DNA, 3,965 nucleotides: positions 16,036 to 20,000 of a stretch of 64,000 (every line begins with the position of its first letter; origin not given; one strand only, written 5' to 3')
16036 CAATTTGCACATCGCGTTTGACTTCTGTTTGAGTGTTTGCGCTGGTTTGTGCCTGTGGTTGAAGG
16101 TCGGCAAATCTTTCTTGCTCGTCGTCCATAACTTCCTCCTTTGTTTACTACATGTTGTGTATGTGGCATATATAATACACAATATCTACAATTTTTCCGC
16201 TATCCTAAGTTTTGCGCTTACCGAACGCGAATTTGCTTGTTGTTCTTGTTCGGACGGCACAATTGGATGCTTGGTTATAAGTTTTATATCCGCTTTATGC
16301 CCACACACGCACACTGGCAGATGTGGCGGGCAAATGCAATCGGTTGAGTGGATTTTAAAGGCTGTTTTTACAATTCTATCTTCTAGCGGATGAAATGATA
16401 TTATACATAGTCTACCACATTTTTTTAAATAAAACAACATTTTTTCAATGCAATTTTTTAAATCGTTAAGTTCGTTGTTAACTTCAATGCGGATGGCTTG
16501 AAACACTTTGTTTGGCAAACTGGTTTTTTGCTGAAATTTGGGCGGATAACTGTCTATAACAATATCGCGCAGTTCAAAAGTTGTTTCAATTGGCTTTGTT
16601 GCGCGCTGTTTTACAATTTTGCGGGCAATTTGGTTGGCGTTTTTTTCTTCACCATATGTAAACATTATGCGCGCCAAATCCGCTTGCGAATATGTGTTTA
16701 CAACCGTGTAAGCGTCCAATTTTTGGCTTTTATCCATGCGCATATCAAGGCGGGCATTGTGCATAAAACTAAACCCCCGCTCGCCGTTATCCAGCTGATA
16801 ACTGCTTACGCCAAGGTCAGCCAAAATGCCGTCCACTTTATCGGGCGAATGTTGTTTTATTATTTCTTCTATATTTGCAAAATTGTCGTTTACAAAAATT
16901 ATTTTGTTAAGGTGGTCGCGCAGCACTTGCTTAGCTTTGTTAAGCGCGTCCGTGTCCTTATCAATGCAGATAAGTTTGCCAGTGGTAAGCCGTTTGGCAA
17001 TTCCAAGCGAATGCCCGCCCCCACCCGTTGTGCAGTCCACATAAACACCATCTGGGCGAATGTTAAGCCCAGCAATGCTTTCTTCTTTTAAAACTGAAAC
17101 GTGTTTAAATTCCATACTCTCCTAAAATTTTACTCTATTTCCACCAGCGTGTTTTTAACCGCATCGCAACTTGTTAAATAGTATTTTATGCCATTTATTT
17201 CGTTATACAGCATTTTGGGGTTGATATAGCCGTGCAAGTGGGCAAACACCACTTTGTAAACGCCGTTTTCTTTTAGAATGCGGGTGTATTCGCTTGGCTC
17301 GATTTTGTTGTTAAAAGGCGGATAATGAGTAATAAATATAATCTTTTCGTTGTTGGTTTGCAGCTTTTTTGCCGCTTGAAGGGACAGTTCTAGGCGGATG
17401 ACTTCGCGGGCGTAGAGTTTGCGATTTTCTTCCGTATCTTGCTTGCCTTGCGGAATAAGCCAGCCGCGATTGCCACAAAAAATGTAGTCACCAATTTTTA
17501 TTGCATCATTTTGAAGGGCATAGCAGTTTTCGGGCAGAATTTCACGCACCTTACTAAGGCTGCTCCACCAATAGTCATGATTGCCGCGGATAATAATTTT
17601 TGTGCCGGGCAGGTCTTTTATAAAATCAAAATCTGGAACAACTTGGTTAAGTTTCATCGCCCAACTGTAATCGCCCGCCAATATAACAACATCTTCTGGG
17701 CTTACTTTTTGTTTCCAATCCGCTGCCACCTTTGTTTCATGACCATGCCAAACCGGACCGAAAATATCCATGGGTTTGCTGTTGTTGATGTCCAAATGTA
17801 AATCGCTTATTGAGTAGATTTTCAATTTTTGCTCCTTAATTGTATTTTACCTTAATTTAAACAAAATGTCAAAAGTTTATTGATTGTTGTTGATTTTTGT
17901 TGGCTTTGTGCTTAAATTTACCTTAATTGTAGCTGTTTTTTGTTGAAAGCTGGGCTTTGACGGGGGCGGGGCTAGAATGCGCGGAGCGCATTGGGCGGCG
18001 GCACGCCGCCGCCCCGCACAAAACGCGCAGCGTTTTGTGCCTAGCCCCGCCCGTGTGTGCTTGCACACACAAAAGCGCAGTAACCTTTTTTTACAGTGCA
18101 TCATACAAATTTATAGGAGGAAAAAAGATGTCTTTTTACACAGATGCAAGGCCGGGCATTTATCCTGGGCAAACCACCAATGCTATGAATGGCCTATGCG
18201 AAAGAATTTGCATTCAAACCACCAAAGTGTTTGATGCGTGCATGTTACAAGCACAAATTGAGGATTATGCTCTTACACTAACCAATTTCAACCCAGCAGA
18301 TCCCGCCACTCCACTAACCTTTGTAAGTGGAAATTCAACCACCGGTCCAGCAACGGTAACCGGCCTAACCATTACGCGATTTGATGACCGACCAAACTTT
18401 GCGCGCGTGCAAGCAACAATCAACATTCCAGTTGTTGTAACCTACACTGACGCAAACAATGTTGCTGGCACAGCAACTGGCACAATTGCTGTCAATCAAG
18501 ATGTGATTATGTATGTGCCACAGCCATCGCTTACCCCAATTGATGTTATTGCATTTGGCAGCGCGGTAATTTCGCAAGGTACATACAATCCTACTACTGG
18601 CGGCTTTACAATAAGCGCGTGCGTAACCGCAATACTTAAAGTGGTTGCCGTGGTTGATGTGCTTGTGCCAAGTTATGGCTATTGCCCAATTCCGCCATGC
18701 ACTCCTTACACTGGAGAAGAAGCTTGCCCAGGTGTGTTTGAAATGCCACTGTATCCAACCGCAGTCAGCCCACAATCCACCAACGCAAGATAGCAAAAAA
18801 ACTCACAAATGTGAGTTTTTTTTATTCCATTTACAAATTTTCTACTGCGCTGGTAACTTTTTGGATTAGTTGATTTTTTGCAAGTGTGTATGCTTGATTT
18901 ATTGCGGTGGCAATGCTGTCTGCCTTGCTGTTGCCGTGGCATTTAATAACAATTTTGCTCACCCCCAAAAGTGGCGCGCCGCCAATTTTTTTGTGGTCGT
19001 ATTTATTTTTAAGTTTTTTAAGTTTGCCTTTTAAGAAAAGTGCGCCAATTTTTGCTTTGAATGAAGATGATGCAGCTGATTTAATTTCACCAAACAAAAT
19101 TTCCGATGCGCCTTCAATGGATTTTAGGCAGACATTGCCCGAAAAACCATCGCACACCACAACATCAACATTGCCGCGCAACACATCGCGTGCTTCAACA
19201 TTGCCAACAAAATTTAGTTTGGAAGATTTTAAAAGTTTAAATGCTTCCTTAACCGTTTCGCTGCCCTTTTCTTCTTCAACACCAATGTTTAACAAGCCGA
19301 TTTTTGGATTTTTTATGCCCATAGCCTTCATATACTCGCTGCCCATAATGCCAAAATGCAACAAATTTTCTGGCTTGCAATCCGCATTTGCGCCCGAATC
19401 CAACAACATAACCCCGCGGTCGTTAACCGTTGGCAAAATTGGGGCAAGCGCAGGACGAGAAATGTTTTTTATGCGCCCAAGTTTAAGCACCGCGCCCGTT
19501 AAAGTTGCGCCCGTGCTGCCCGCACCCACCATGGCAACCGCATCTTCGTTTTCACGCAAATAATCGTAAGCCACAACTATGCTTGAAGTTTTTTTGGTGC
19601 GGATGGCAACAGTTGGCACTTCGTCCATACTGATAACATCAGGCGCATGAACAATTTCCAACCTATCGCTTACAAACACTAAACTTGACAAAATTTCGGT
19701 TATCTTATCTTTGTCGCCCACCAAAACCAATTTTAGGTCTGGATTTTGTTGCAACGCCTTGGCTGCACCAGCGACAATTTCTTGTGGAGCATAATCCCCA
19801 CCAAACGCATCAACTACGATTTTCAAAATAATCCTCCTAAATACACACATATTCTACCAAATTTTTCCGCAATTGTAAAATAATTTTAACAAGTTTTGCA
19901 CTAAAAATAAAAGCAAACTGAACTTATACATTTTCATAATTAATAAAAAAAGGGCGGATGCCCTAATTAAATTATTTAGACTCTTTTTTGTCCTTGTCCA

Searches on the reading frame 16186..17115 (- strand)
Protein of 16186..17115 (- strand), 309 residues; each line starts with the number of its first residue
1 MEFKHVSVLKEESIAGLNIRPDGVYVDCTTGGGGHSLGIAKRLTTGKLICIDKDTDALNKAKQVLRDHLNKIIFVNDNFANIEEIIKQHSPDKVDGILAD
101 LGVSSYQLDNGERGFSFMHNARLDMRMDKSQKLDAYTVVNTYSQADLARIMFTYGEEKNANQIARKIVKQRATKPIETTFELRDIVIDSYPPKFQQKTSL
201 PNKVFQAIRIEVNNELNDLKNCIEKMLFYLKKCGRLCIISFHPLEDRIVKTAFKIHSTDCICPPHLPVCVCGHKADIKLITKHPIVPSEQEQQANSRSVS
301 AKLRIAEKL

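Call 25: find_encoding_contigs(protein=window:16186-17115:-, flank=10000, max_places=10)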
Protein window:16186-17115:- (309 aa): 1 contig read that carries it; 1 place shown.
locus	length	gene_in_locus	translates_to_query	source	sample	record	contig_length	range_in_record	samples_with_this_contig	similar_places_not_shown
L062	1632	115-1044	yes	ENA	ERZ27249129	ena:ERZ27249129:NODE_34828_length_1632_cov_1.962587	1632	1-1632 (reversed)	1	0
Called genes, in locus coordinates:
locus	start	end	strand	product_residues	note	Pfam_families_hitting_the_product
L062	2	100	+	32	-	?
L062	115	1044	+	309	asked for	PF01795:Methyltransf_5, PF13847:Methyltransf_31 (faint)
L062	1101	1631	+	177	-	?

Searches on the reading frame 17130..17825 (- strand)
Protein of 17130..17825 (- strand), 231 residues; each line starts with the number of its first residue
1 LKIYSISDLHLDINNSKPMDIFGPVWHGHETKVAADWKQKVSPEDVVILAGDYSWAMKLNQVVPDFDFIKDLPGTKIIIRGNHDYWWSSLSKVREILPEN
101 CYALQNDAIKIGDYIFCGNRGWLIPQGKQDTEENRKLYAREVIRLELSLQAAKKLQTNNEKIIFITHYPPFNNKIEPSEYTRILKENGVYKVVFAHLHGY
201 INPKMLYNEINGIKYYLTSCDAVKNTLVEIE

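Call 30: search_protein_families(library=pfam, proteins=[window:17130-17825:-])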
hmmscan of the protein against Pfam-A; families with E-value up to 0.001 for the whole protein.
window:17130-17825:- (231 aa): 2 families
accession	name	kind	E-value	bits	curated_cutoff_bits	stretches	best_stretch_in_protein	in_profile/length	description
PF00149.33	Metallophos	-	1.6e-15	58.5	21.5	1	1-200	1-191/191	Calcineurin-like phosphoesterase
PF12850.12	Metallophos_2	-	1.8e-05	25.2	27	1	1-198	1-117/154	Calcineurin-like phosphoesterase superfamily domain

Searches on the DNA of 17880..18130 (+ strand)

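Call 39: search_dna_similar(query=window:17940-18080:+, collection=plasmids, mode=distant, max_evalue=1)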
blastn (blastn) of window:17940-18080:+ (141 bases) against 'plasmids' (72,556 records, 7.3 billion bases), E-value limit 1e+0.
Records with a match: 5; places in all: 5; records where one place covers at least 80% of the query: 0.
Best place of each record, by identity: 90-95% 3; 80-90% 2.
By first word of the organism name: Xanthomonas 3; Streptomyces 1; Burkholderia 1.
By predicted mobility (MOB-suite, as given by PLSDB): mobilizable 3; non-mobilizable 2.
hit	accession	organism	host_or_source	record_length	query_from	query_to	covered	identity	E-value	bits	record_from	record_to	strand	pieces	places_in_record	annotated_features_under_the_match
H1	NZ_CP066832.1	Streptomyces liliifuscus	whole organism,soil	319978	54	93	28%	82.5%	4e-1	42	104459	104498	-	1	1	hypothetical protein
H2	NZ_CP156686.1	Burkholderia stagnalis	Bacterial cells,soils collected in ...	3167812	33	67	25%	88.6%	9e-3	46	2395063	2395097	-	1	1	none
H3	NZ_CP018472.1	Xanthomonas perforans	Solanum lycopersicum,tomato field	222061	46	72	19%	92.6%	4e-1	41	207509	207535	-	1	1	hypothetical protein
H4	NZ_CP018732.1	Xanthomonas hortorum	Solanum lycopersicum,pathogen ...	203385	46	72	19%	92.6%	4e-1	41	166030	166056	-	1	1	hypothetical protein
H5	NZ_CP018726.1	Xanthomonas vesicatoria ATCC 35937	Solanum lycopersicum,pathogen culture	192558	46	72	19%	92.6%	4e-1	41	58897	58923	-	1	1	hypothetical protein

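Call 57: search_rna_families(source=window, start=17880, end=18130, threshold=evalue, max_evalue=10)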
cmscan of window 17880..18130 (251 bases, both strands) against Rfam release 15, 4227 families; matches with E-value up to 10: 6.
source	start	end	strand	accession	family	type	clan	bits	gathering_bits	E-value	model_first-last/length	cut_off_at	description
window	17963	18054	-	RF03499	mir-702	Gene; miRNA;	-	22.5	70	0.12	1-103/103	no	mir-702 microRNA precursor family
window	17960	18054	-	RF02007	mir-1237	Gene; miRNA;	-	16.5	65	7.1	1-102/102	no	mir-1237 microRNA precursor family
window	17974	18046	-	RF02902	AaHKsRNA22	Gene; sRNA;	-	14.2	39.8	2.1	1-101/101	no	Aggregatibacter sRNA 22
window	17989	18079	-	RF01757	sbcD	Gene; sRNA;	-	14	40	1.2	1-155/155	no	sbcD RNA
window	17993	18034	+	RF01839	eeev_FSE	Cis-reg; frameshift_element;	-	13.4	80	3.4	26-67/73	no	eastern equine encephalitis ribosomal frameshift element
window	17992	18015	+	RF00194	Rubella_3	Cis-reg;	-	12.7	35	5.2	5-28/68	no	Rubella virus 3' cis-acting element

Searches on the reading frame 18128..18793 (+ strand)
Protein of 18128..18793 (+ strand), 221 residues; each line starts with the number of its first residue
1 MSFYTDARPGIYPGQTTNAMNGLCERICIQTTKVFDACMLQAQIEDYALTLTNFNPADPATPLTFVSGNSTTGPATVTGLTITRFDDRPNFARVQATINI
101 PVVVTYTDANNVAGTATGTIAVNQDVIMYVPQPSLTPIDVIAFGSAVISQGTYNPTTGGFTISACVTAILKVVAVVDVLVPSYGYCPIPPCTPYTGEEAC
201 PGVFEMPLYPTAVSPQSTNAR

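Call 30: search_protein_families(library=pfam, proteins=[window:18128-18793:+])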
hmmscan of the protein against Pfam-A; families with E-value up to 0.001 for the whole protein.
window:18128-18793:+ (221 aa): 0 families

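Call 45: find_homologous_proteins(query=window:18128-18793:+, max_evalue=1e-20)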
Query window:18128-18793:+ (221 aa): 1644 proteins with E <= 1e-20 among 2001 candidates; the best 120 are listed.
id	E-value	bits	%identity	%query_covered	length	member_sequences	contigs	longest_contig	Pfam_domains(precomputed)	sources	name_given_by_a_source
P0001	1.1e-140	484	100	100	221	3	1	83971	-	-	-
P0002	5.2e-137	472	97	100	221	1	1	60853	-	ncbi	-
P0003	2.1e-124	431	87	100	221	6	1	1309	-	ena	-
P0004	4.7e-122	423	88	98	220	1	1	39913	-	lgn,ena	-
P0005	5.8e-122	423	86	100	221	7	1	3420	-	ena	-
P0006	4.7e-121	420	86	100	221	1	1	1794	-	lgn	-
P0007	1.9e-119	415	84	100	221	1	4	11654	-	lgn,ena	-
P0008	3.7e-119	414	84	100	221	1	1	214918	-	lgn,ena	-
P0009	1.4e-118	412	83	100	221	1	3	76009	-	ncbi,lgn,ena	-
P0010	5.8e-118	410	83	100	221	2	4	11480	-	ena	-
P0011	1.7e-117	409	82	100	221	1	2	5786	-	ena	-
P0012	1.8e-117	409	81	100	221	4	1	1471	-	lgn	-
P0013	2.1e-117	408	83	100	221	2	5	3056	-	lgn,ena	-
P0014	2.6e-117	408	82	100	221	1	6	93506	-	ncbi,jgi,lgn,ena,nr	ncbi:MAG: hypothetical protein E7374_03450 [Clostridiales bacterium]|nr:hypothetical protein [Clostr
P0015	4.4e-117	407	83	100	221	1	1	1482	-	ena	-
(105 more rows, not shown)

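Call 46: find_encoding_contigs(protein=P0001, flank=7000, max_places=10)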
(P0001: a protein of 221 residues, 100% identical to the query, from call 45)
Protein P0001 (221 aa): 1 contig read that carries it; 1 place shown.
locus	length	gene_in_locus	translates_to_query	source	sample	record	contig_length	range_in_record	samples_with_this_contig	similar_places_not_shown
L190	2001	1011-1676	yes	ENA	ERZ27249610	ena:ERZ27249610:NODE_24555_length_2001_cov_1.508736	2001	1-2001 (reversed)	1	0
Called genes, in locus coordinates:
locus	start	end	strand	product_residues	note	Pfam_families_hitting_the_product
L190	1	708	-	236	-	?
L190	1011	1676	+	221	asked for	-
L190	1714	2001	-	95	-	?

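Call 47: find_encoding_contigs(protein=P0004, flank=7000, max_places=6)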
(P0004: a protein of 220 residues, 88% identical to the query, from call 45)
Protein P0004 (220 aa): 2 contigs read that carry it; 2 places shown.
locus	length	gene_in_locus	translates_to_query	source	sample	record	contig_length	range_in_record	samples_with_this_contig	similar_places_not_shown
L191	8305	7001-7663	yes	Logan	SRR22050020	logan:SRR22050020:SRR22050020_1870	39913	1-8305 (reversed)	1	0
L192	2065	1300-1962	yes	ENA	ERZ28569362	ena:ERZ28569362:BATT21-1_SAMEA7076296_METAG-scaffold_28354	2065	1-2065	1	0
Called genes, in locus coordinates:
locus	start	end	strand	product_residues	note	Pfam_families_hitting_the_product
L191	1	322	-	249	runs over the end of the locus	-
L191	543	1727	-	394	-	PF00871:Acetate_kinase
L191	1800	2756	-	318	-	PF01515:PTA_PTB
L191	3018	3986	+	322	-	-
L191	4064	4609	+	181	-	-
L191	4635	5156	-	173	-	-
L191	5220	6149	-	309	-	PF01795:Methyltransf_5, PF13847:Methyltransf_31 (faint)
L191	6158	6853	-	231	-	PF00149:Metallophos, PF12850:Metallophos_2 (weak)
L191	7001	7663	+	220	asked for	-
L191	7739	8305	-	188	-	?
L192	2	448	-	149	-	?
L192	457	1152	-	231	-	PF00149:Metallophos, PF12850:Metallophos_2 (weak)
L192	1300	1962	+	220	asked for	-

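Call 48: find_encoding_contigs(protein=P0008, flank=7000, max_places=6)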
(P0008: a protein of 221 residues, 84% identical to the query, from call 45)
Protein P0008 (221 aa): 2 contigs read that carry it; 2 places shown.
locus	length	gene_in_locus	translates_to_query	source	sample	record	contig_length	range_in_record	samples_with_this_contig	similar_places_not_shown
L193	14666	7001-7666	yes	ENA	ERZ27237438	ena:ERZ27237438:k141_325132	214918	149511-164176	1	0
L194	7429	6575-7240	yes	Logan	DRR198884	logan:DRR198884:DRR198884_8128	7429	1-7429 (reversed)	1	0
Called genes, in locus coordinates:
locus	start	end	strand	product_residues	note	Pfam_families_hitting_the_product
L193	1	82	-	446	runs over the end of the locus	PF13091:PLDc_2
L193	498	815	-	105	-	PF01381:HTH_3 (weak)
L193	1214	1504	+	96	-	PF06908:YpsA (weak)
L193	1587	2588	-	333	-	PF00575:S1 (weak)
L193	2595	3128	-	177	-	PF01553:Acyltransferase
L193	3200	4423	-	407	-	PF03486:HI0933_like, PF07992:Pyr_redox_2 (faint), PF13738:Pyr_redox_3 (faint), PF22780:HI0933_like_1st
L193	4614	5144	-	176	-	-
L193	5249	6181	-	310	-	PF01795:Methyltransf_5, PF13847:Methyltransf_31 (faint)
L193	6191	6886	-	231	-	PF00149:Metallophos, PF12850:Metallophos_2 (weak)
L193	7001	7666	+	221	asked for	-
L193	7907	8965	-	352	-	PF19328:DAP_DH_C (faint)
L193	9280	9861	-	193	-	PF03193:RsgA_GTPase (weak), PF00009:GTP_EFTU (faint), PF01926:MMR_HSR1, PF02421:FeoB_N, PF00350:Dynamin_N (faint)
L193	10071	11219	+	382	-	PF00817:IMS, PF21999:IMS_HHH_1 (faint), PF11799:IMS_C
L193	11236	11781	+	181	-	PF01464:SLT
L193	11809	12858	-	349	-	-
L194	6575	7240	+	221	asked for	-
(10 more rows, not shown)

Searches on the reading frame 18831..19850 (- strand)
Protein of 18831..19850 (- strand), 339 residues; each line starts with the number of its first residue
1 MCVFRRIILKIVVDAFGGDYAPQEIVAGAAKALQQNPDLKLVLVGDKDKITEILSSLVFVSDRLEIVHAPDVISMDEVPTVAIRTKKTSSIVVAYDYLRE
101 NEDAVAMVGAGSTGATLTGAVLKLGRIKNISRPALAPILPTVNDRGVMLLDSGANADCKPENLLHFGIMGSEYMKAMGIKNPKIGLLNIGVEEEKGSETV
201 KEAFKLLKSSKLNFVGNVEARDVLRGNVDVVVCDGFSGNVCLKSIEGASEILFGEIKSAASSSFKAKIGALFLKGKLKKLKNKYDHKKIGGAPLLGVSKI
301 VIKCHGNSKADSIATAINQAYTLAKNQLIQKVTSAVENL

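Call 30: search_protein_families(library=pfam, proteins=[window:18831-19850:-])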
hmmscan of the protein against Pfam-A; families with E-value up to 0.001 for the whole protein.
window:18831-19850:- (339 aa): 2 families
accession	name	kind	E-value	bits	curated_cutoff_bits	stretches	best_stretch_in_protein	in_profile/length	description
PF02504.20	FA_synthesis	-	2.3e-108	362.6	29.1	1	9-330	1-323/324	Fatty acid synthesis protein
PF01515.24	PTA_PTB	-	0.00028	20.8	24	0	24-213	25-230/319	Phosphate acetyl/butaryl transferase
